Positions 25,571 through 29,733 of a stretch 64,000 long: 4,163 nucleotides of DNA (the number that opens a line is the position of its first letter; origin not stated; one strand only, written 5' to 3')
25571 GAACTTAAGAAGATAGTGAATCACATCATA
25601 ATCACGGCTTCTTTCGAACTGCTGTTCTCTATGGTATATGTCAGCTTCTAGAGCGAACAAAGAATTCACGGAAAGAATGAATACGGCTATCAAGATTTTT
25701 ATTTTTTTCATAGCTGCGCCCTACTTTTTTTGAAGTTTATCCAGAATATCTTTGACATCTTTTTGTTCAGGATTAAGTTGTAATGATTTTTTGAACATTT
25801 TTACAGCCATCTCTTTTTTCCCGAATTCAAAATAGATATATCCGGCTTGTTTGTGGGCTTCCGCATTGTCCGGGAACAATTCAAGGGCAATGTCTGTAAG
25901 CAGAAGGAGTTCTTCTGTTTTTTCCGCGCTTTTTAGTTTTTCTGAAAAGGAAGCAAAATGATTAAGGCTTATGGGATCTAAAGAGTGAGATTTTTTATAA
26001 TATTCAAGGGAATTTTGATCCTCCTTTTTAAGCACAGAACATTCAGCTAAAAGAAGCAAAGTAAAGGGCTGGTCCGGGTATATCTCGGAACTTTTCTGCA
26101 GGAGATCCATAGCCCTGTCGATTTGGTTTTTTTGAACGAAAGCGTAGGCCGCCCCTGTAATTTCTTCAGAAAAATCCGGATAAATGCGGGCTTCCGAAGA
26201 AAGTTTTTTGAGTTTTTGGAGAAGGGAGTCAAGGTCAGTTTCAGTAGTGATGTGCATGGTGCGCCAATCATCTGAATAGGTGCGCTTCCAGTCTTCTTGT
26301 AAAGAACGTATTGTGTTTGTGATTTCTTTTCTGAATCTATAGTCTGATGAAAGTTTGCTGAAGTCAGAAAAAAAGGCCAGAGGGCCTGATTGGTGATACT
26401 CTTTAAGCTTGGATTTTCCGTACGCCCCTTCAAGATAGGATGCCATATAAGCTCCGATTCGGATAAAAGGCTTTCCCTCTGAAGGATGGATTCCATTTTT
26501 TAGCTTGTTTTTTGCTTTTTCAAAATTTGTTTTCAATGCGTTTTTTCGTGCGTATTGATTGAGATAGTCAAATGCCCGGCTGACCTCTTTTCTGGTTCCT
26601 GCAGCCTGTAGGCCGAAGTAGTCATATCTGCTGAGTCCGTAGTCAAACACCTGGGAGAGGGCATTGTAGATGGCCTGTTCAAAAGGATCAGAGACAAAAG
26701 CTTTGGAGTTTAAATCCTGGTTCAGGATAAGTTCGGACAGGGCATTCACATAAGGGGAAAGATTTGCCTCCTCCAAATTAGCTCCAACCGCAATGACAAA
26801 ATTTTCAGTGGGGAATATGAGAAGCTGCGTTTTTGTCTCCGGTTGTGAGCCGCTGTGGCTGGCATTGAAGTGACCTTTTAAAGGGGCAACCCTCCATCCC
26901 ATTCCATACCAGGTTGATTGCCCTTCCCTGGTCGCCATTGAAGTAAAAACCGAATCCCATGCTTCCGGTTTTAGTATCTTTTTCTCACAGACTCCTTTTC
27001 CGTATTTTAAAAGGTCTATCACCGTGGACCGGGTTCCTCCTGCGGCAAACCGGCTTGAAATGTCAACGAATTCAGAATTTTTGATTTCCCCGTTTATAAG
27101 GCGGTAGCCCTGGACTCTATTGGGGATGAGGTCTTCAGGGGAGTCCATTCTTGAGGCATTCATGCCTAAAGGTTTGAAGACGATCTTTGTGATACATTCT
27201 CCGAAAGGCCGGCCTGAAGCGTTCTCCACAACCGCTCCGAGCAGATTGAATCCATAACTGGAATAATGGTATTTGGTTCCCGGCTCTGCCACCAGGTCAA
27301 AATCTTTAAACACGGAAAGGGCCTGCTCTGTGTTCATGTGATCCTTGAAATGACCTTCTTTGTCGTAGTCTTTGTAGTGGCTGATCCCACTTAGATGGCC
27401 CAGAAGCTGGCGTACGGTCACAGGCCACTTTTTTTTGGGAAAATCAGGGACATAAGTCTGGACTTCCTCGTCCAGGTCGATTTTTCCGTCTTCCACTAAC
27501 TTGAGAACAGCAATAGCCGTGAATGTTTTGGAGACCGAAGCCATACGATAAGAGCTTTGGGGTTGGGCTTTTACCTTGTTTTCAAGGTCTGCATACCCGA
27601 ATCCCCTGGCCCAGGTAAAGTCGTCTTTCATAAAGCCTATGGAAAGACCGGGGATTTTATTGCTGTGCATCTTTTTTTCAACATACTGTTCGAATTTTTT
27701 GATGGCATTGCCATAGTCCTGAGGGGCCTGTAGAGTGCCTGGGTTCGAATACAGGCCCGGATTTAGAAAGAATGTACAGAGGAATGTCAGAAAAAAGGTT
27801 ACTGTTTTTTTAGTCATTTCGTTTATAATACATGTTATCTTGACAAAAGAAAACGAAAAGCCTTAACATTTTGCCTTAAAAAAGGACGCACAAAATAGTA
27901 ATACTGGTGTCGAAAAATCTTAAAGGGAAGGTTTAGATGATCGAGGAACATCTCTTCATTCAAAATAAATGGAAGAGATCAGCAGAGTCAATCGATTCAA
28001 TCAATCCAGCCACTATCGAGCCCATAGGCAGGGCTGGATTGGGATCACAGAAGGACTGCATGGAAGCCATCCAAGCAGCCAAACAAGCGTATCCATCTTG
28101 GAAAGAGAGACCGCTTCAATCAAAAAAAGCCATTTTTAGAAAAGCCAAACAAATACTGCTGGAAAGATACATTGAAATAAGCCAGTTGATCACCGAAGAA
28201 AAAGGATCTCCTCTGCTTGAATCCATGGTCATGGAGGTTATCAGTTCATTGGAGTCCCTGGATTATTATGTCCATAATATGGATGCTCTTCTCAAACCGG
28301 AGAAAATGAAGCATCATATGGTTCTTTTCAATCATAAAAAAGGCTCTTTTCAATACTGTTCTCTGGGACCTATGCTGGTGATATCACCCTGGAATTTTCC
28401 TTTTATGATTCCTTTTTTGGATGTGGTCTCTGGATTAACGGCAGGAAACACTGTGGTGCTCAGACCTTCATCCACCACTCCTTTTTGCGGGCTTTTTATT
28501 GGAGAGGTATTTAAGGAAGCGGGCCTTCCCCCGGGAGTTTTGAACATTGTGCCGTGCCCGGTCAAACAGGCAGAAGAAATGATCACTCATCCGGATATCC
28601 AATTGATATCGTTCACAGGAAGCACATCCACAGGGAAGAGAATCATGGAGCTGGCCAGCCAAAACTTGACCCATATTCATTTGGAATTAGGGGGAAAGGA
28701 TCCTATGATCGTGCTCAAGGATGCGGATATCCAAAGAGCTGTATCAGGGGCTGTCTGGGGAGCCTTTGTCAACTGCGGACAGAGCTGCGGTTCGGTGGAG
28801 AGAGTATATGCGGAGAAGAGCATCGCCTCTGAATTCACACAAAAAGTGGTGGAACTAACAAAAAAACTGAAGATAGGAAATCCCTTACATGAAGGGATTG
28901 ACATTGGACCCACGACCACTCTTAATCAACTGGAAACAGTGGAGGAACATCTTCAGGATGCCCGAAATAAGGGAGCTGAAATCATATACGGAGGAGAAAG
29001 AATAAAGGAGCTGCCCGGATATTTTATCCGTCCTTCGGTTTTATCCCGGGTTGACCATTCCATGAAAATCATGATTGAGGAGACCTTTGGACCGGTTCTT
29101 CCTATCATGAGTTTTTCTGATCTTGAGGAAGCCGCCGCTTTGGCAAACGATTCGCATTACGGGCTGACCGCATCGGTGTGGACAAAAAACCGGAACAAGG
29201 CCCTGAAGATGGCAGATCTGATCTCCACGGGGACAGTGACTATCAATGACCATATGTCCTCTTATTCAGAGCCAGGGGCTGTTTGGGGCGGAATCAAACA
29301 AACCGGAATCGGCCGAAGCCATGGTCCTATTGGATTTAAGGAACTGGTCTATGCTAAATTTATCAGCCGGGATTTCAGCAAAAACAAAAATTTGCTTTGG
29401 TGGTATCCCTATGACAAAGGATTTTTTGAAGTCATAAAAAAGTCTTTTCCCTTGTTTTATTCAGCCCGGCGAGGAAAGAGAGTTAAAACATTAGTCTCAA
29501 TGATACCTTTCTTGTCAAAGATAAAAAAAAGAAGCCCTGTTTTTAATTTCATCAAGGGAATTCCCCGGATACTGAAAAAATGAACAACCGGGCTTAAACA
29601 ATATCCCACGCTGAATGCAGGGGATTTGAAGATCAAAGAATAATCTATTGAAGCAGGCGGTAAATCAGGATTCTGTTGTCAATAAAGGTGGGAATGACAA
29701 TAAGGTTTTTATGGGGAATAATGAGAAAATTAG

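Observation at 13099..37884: A 19-bp motif repeated three times upstream of exported/membrane genes: candidate regulon of the propeller-LuxR protein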

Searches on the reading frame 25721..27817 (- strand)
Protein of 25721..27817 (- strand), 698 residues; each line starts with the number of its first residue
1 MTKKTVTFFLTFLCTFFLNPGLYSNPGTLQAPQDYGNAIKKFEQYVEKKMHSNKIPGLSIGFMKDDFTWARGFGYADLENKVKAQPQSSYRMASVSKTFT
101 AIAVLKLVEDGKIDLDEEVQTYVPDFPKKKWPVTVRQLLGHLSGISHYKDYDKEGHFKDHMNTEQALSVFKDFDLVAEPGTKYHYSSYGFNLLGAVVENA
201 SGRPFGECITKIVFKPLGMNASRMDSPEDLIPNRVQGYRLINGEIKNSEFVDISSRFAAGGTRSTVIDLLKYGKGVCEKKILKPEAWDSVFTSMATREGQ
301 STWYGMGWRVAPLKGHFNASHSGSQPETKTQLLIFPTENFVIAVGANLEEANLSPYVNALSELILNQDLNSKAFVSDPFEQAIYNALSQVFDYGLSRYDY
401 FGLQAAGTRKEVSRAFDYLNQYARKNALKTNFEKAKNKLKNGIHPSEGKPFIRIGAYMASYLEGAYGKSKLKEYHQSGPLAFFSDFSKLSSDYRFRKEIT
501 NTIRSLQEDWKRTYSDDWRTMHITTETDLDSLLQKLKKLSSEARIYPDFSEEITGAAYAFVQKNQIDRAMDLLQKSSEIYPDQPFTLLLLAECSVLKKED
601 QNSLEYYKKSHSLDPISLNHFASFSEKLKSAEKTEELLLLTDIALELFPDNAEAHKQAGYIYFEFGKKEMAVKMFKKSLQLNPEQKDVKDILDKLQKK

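Call 14: search_protein_families(library=pfam, proteins=[window:25721-27817:-])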
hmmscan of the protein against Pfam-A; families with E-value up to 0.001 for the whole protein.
window:25721-27817:- (698 aa): 10 families
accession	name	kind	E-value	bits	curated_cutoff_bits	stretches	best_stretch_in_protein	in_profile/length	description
PF00144.29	Beta-lactamase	-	9.8e-63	212.7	27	1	42-351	1-313/329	Beta-lactamase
PF00515.34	TPR_1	-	3.3e-08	33.4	27.8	1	652-684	1-33/34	Tetratricopeptide repeat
PF13181.12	TPR_8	-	1.2e-07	31.8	25.7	1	657-684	6-33/34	Tetratricopeptide repeat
PF13428.12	TPR_14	-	9.1e-07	29.4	23.5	0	556-592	7-43/44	Tetratricopeptide repeat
PF07719.23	TPR_2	-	2.9e-06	27.4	27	0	652-684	1-33/34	Tetratricopeptide repeat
PF14559.12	TPR_19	-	4.8e-06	27.2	25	0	644-694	17-67/68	Tetratricopeptide repeat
PF13414.12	TPR_11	-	1.4e-05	25.2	26.8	0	644-664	20-40/42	TPR repeat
PF13354.11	Beta-lactamase2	-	2.9e-05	23.9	22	1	77-120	6-51/214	Beta-lactamase enzyme family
PF12895.13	ANAPC3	-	0.00015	22.4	27.2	0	556-595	29-67/82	Anaphase-promoting complex, cyclosome, subunit 3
PF13431.12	TPR_17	-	0.00015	22.2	24.4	0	644-672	5-33/34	Tetratricopeptide repeat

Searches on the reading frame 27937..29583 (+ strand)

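Call 6: search_protein_families(library=pfam, proteins=[window:27937-29583:+])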
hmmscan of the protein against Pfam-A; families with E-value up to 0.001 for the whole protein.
window:27937-29583:+ (548 aa): 1 family
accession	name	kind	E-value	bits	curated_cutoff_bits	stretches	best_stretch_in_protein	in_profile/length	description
PF00171.27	Aldedh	-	2.3e-145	485.1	23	1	15-475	4-460/461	Aldehyde dehydrogenase family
